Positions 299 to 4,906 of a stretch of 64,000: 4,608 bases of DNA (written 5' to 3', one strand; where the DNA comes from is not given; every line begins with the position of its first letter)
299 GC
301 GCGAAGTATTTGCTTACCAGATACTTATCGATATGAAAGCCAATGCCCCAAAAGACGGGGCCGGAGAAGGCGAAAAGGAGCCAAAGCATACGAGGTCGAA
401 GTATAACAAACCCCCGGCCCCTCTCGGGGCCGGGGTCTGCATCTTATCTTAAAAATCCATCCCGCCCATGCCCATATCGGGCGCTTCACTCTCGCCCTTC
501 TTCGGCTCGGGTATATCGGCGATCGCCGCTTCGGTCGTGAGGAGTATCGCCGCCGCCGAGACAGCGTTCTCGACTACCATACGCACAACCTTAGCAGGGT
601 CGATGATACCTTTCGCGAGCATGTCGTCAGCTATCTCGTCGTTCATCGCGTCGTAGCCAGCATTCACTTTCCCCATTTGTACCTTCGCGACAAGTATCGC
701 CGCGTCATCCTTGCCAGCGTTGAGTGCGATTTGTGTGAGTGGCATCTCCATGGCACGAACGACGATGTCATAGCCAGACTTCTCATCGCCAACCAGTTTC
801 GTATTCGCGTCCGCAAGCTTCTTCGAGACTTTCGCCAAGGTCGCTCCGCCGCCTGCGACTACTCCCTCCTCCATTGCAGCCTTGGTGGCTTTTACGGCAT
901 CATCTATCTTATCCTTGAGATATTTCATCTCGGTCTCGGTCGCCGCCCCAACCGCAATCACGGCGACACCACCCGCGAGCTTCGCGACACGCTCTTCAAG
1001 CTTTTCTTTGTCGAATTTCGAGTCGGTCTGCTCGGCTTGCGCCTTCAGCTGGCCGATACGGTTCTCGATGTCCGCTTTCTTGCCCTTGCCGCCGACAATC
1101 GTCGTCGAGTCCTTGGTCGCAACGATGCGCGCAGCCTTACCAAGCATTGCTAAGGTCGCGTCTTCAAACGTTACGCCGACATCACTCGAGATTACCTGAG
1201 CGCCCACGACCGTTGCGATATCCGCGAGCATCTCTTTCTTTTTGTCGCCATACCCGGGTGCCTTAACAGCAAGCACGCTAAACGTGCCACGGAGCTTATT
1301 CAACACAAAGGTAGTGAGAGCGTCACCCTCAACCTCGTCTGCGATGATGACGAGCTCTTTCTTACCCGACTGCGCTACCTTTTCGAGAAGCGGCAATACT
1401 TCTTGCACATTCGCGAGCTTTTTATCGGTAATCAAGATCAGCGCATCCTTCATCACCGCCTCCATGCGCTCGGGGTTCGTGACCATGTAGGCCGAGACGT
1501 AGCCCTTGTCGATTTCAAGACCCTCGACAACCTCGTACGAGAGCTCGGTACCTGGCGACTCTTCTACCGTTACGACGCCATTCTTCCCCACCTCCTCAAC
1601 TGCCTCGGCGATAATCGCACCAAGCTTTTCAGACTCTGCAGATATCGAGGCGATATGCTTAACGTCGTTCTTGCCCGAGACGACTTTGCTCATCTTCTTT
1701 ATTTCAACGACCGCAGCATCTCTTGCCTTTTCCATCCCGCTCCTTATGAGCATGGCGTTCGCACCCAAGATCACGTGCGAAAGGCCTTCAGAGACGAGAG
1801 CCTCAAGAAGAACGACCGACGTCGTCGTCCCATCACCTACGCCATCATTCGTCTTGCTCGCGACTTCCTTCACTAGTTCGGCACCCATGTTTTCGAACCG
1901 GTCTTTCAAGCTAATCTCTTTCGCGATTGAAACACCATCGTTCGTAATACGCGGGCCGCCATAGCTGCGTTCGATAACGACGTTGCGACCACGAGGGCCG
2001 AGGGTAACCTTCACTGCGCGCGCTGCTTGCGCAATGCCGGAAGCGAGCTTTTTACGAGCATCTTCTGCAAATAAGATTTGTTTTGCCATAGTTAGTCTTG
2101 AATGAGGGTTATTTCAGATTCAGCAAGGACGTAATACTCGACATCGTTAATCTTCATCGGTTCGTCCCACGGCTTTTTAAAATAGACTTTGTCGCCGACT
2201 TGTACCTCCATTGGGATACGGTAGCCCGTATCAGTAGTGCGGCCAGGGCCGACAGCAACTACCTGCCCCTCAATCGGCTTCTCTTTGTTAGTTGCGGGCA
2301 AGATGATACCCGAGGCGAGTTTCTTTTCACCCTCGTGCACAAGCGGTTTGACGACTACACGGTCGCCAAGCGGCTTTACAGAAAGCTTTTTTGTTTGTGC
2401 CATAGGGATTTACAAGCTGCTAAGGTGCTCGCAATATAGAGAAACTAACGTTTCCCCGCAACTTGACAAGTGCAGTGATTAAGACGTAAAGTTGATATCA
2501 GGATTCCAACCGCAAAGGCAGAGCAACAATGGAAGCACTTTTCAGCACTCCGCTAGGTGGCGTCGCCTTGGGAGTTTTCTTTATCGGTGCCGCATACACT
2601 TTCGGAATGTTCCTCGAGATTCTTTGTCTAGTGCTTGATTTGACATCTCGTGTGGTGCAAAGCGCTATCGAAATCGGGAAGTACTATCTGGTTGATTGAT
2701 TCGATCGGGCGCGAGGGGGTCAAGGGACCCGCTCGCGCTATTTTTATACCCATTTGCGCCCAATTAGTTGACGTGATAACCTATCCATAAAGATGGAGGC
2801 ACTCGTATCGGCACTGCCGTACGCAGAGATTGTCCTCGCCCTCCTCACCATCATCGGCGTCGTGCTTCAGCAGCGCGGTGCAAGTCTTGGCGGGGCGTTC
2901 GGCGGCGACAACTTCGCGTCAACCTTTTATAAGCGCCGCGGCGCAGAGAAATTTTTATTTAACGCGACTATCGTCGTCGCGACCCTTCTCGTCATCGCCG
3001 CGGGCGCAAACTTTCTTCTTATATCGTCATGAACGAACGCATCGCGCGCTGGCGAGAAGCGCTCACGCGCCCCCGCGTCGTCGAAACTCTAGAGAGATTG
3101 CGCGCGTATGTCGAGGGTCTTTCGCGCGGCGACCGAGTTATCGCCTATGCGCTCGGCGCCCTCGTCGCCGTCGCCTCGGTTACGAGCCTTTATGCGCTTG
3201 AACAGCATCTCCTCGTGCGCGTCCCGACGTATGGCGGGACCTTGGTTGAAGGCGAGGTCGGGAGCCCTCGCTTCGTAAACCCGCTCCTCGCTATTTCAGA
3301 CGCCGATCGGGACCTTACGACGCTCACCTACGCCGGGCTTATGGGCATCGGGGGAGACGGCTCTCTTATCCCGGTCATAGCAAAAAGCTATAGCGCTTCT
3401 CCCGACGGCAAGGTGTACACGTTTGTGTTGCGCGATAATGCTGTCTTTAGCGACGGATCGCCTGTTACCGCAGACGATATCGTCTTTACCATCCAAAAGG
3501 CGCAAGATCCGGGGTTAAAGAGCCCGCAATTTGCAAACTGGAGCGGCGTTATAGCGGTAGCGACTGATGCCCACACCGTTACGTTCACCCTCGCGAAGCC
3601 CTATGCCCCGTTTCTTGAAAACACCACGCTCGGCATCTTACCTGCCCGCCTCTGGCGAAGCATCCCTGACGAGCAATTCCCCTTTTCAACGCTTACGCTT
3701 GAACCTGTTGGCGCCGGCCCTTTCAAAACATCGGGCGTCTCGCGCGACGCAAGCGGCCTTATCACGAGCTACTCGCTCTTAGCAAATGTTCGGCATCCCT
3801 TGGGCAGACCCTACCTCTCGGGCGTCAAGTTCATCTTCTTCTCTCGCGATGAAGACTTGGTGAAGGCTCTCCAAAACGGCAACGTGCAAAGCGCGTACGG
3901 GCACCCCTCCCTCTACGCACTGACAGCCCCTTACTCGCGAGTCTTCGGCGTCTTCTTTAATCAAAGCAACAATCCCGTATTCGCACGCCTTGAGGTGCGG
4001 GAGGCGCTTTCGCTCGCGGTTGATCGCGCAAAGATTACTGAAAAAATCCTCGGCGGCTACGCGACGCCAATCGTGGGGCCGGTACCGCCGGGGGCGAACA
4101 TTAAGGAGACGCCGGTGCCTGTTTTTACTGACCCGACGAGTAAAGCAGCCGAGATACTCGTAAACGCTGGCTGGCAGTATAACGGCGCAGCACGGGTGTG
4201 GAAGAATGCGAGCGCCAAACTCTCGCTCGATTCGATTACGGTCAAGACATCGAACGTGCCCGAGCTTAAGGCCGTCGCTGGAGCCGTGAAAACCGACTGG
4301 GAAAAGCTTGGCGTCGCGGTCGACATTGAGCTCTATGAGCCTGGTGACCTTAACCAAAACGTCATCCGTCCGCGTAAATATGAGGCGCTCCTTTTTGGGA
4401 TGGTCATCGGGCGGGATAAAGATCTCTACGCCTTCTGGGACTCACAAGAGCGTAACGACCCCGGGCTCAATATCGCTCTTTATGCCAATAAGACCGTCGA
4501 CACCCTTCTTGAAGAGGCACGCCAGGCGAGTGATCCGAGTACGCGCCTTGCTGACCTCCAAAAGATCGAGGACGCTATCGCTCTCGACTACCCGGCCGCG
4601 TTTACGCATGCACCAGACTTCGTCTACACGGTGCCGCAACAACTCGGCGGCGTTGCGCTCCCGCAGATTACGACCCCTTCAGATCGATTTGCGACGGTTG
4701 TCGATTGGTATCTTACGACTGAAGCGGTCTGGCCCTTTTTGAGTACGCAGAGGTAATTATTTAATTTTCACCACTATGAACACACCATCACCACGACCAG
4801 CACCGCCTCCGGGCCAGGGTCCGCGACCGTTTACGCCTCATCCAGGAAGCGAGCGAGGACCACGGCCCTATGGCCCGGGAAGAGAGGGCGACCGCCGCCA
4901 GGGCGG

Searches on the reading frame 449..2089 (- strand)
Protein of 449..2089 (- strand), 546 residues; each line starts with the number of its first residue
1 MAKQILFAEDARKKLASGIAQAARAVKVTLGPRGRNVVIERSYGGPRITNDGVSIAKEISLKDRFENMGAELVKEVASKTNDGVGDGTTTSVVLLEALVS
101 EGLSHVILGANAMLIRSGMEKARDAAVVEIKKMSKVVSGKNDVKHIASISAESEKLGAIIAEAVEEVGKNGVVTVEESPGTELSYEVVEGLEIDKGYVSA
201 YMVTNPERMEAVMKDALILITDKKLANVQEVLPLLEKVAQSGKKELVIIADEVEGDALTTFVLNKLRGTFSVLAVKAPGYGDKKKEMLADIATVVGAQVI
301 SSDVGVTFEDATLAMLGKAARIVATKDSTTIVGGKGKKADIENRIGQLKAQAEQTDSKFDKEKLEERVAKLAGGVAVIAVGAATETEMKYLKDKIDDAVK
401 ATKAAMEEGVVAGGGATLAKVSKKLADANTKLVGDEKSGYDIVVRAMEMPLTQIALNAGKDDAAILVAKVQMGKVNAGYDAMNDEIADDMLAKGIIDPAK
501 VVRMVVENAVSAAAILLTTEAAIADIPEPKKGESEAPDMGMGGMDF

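Call 48: search_protein_families(library=pfam, proteins=[window:449-2089:-], max_evalue=0.0001)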
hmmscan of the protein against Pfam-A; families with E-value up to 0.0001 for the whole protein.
window:449-2089:- (546 aa): 1 family
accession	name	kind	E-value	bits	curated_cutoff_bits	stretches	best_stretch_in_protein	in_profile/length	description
PF00118.29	Cpn60_TCP1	-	2.9e-68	231.2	34.3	1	23-525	2-488/490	TCP-1/cpn60 chaperonin family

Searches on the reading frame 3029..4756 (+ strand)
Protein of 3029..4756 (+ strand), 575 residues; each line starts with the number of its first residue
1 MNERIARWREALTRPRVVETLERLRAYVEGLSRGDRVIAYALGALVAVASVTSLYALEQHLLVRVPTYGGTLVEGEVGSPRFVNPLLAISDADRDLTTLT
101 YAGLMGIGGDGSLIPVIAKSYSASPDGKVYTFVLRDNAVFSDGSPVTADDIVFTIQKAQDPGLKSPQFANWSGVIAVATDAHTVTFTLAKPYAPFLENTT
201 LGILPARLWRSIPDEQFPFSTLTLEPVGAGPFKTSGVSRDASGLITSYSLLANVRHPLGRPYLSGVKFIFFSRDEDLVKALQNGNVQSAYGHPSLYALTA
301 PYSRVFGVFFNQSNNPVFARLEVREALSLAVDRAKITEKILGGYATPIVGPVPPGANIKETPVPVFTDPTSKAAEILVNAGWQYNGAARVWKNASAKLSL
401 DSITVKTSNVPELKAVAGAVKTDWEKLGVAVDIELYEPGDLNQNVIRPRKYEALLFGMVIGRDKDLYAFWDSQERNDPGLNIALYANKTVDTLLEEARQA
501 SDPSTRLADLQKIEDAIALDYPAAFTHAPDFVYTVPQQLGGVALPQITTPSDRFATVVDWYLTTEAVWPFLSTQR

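Call 4: search_protein_families(library=pfam, proteins=[window:3029-4756:+])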
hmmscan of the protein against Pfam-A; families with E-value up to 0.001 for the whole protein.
window:3029-4756:+ (575 aa): 1 family
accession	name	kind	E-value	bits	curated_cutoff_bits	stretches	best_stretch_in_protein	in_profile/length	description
PF00496.27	SBP_bac_5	-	9e-58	196.6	32.4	1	113-465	2-353/368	Bacterial extracellular solute-binding proteins, family 5 Middle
